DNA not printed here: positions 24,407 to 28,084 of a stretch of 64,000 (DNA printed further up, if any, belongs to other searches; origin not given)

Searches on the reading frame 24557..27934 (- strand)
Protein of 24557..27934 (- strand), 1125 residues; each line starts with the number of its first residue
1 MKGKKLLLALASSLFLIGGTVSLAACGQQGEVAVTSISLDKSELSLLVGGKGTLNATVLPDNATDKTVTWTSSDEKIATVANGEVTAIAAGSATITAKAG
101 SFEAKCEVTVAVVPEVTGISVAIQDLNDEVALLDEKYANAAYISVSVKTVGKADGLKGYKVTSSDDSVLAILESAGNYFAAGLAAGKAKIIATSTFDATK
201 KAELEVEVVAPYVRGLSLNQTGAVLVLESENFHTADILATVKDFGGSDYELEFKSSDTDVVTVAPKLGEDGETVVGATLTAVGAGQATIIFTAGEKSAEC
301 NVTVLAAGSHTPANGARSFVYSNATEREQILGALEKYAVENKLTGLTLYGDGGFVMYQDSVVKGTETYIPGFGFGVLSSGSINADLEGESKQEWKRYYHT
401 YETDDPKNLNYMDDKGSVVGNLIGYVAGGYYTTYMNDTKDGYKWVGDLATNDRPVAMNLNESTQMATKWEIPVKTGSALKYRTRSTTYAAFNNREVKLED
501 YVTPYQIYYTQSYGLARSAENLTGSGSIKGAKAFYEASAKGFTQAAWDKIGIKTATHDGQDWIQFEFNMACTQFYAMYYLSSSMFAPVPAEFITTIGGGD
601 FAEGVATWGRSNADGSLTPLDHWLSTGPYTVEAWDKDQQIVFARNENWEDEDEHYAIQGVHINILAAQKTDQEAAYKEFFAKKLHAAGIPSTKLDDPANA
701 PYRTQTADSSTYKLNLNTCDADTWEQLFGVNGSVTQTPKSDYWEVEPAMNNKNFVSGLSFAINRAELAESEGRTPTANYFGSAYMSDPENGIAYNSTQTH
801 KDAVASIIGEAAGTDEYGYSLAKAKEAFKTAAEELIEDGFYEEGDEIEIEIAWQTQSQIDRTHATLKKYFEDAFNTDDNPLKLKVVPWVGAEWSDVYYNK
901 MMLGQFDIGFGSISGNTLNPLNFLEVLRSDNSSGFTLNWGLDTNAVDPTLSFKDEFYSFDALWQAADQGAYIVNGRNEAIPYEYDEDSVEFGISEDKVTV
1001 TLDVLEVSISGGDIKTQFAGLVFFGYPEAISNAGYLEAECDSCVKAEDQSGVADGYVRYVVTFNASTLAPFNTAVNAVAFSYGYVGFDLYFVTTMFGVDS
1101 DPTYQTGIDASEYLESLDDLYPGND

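Call 30: search_protein_families(library=pfam, proteins=[window:24557-27934:-], max_evalue=0.00001)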
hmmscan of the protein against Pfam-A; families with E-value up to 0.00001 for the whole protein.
window:24557-27934:- (1125 aa): 2 families
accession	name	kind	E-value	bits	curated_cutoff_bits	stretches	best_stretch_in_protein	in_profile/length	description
PF02368.24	Big_2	-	6.9e-20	71.2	22.8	1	33-107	1-78/79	Bacterial Ig-like domain (group 2)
PF00496.27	SBP_bac_5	-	2.5e-18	66.8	32.4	1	550-933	63-366/368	Bacterial extracellular solute-binding proteins, family 5 Middle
